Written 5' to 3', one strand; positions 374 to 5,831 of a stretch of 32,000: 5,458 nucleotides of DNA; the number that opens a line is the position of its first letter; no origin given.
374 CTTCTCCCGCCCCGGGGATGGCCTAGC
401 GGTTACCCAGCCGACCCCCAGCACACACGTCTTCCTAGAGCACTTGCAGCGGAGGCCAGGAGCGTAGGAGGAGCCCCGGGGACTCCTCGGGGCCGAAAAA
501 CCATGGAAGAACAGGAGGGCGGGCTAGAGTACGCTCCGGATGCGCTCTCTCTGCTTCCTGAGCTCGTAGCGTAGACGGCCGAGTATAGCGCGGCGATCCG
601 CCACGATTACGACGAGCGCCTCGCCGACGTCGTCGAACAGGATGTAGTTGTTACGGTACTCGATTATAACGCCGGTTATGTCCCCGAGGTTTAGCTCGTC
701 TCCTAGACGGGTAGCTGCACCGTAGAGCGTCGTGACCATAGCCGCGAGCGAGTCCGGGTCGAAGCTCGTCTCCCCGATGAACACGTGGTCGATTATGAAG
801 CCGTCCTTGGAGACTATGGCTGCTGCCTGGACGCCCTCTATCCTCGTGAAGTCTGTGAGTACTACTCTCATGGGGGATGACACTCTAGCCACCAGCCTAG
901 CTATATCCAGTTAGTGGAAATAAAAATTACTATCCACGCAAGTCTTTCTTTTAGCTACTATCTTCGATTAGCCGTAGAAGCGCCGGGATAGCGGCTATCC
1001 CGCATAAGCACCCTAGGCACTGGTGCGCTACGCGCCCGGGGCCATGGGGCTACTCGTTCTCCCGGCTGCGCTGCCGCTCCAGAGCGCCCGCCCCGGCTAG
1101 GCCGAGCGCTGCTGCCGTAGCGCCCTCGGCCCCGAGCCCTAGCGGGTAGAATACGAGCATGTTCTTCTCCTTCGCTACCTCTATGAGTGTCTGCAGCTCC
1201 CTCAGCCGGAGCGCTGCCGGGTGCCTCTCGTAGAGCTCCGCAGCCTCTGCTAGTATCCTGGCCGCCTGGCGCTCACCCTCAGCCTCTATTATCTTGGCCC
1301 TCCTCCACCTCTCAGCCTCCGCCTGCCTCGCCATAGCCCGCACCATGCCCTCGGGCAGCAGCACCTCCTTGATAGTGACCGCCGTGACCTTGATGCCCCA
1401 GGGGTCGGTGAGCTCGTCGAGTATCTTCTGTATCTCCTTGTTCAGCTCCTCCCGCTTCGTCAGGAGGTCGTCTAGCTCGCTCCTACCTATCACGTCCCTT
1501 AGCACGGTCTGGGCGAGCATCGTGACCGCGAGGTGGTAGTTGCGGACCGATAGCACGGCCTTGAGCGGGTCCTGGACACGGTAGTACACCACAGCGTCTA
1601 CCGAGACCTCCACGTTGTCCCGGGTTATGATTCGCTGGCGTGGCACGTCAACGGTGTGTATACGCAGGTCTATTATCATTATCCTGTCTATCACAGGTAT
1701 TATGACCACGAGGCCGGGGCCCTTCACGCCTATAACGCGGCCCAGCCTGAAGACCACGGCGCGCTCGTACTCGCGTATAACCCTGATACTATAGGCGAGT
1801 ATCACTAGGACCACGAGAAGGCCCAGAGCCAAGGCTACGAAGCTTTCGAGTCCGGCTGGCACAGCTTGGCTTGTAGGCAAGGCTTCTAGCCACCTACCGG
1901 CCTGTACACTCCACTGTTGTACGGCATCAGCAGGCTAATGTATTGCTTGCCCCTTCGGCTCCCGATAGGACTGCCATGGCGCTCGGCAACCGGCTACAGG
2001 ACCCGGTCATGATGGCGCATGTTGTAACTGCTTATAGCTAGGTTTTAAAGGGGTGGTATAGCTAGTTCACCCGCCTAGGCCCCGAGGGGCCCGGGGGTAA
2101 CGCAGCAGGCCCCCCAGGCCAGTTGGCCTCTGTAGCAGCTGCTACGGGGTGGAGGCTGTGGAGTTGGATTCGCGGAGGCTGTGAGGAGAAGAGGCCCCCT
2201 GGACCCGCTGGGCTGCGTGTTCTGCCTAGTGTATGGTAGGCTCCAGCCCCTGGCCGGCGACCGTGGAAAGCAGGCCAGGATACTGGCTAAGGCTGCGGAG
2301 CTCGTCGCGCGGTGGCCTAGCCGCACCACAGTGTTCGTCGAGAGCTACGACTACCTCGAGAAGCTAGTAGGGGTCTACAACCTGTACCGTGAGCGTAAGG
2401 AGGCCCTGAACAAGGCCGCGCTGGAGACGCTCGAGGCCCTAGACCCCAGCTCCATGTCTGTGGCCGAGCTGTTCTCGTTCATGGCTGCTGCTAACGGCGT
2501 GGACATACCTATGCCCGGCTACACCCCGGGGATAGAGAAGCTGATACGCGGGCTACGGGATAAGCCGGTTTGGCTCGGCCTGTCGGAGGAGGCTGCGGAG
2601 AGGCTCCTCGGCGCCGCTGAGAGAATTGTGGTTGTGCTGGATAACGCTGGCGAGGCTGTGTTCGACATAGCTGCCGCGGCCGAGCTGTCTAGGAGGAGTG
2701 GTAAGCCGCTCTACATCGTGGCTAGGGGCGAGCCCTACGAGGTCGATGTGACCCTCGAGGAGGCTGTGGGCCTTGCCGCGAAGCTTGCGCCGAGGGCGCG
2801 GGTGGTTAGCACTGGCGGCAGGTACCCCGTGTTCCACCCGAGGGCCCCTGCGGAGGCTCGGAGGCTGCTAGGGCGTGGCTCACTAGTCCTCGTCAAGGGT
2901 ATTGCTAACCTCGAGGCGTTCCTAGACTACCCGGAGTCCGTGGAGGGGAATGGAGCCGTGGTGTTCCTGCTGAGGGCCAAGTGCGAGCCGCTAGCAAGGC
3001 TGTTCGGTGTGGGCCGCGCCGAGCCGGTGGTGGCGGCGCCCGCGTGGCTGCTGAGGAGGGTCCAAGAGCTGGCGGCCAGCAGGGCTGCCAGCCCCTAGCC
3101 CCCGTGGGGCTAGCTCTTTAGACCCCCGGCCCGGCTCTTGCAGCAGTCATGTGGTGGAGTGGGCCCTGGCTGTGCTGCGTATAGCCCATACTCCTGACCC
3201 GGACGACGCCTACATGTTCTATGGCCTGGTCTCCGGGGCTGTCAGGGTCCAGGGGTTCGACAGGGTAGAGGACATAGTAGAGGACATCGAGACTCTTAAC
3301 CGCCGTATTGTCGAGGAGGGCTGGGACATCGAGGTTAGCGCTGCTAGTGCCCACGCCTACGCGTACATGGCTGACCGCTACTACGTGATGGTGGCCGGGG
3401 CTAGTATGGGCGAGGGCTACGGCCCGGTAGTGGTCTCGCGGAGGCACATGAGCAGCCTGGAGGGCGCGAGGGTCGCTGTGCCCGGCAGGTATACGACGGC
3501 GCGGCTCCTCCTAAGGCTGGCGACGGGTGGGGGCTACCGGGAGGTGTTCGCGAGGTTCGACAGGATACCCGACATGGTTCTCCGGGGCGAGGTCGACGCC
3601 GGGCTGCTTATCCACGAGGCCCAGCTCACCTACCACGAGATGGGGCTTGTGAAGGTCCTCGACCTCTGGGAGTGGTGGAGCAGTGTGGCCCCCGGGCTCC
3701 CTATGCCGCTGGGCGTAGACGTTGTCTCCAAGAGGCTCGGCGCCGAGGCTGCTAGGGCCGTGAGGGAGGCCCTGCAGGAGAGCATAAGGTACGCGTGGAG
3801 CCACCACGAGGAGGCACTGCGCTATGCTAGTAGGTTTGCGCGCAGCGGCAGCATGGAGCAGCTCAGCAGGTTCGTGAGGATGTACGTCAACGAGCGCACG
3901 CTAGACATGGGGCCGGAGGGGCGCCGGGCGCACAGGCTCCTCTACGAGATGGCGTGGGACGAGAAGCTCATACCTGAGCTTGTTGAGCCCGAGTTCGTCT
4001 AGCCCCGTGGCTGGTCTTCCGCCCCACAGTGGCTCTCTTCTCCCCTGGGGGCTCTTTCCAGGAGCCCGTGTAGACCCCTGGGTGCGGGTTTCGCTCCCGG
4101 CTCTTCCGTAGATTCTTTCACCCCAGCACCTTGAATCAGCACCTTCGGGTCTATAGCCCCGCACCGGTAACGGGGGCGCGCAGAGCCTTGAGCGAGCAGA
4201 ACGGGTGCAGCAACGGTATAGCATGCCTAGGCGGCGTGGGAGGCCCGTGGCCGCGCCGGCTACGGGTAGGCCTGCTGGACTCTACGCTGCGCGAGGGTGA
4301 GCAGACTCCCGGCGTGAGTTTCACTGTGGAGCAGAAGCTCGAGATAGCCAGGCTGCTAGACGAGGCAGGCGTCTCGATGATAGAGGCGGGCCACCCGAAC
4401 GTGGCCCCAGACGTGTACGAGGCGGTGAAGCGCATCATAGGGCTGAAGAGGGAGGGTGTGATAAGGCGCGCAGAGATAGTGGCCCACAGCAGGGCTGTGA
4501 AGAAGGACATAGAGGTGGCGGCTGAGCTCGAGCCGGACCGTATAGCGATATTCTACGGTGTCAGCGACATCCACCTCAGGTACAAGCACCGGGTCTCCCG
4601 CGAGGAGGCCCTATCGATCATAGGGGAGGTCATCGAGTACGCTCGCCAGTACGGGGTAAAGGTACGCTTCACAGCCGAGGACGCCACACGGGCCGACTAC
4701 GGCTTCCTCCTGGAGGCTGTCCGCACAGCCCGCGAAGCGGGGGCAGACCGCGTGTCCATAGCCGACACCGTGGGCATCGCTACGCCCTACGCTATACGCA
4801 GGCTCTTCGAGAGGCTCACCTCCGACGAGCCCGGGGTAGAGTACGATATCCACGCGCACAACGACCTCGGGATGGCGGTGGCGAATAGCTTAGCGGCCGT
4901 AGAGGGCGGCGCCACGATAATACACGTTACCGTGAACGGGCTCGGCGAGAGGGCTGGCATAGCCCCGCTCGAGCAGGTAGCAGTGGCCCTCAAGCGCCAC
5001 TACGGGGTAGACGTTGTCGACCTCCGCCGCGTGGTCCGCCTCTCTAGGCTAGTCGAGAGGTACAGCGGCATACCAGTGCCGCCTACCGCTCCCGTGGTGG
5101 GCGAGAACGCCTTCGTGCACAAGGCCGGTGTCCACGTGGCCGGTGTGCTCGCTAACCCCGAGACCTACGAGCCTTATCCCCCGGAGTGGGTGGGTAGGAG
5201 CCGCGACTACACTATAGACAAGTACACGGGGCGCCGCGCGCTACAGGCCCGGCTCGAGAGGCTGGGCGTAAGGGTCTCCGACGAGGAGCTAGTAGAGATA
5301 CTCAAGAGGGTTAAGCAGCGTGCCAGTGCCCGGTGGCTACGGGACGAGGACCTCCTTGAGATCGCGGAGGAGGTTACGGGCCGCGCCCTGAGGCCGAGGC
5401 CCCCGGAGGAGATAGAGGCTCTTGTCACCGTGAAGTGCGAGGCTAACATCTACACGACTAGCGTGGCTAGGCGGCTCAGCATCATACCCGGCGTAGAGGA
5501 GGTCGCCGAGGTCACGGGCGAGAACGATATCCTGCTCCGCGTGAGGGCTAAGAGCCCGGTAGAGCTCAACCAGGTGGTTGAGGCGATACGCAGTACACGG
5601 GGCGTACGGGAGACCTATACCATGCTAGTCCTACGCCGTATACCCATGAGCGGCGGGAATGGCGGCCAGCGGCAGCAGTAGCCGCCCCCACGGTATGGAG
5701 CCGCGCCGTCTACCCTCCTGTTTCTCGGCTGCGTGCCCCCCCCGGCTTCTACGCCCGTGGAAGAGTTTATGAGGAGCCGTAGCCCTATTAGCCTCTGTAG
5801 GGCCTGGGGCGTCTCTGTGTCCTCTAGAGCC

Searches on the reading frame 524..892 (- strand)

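Call 32: search_protein_families(library=pfam, proteins=[window:524-892:-], max_evalue=0.001)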
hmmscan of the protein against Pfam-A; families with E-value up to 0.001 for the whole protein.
window:524-892:- (122 aa): 2 families
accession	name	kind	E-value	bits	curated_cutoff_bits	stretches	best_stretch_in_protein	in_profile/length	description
PF03259.23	Robl_LC7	-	2.7e-12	46.7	23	1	11-97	5-90/91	Roadblock/LC7 domain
PF08923.16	MAPKK1_Int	-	0.00029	21.1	25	1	16-106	12-100/119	Mitogen-activated protein kinase kinase 1 interacting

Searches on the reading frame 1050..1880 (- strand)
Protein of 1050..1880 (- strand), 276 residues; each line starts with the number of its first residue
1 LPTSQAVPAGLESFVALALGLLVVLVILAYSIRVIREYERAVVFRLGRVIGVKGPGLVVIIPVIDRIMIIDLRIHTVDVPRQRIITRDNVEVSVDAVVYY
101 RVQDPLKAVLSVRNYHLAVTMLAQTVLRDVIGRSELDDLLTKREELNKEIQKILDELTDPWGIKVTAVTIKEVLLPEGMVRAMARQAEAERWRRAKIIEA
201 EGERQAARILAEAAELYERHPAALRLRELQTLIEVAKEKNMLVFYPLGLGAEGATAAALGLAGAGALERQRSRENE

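Call 32: search_protein_families(library=pfam, proteins=[window:1050-1880:-], max_evalue=0.001)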
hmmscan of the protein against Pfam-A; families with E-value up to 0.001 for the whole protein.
window:1050-1880:- (276 aa): 1 family
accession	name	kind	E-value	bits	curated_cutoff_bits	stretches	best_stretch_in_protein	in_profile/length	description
PF01145.31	Band_7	-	8.3e-43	146.9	23.6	1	34-203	2-175/176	SPFH domain / Band 7 family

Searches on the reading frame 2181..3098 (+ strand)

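Call 32: search_protein_families(library=pfam, proteins=[window:2181-3098:+], max_evalue=0.001)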
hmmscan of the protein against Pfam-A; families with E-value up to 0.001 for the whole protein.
window:2181-3098:+ (305 aa): 1 family
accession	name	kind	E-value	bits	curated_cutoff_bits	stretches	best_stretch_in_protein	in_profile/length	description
PF01937.24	ARMT1-like_dom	-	4.7e-25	88.9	25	1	50-281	52-309/311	Damage-control phosphatase ARMT1-like domain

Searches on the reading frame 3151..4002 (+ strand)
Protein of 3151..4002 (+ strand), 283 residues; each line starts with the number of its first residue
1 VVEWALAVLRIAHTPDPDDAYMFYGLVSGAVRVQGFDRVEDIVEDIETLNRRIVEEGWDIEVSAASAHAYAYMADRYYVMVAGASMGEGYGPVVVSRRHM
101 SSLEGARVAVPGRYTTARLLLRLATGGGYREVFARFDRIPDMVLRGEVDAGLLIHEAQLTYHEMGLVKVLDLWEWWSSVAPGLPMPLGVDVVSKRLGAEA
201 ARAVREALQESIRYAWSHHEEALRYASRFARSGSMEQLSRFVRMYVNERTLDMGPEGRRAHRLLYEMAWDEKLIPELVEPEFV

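Call 32: search_protein_families(library=pfam, proteins=[window:3151-4002:+], max_evalue=0.001)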
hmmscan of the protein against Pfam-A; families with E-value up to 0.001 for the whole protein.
window:3151-4002:+ (283 aa): 1 family
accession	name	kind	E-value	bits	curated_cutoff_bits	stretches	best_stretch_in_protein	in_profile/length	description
PF02621.19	VitK2_biosynth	-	1.4e-74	251.2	26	1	9-268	1-250/252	Menaquinone biosynthesis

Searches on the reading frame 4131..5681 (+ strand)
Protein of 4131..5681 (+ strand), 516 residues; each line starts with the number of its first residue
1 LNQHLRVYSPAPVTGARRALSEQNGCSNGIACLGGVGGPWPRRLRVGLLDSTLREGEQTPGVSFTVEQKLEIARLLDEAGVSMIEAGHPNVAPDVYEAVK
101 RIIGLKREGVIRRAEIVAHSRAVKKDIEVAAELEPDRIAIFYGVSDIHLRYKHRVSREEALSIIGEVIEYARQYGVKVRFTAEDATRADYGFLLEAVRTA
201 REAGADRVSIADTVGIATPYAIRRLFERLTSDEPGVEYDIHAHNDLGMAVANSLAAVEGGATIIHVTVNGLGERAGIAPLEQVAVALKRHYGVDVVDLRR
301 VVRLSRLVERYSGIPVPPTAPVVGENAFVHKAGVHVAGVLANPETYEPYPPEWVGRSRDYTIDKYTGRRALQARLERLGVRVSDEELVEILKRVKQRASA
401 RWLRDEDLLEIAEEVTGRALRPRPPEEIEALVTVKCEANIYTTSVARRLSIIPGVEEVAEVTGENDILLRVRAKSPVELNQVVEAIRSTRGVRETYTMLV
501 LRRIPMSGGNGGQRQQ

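Call 32: search_protein_families(library=pfam, proteins=[window:4131-5681:+], max_evalue=0.001)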
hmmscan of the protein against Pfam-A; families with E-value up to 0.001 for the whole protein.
window:4131-5681:+ (516 aa): 4 families
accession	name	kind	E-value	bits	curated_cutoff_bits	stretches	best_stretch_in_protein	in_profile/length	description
PF00682.25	HMGL-like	-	1.5e-76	257.7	29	1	46-308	2-260/260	HMGL-like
PF22617.1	HCS_D2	-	1.1e-24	87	27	1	322-400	1-80/82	Homocitrate synthase post-HMGL domain-like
PF01037.27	AsnC_trans_reg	-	1.6e-15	57.2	25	1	432-502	1-72/73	Lrp/AsnC ligand binding domain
PF22482.2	AsnC_trans_reg_3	-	8.9e-05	23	24.4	1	441-500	23-82/95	PF0864 C-terminal dimeric alpha+beta barrel domain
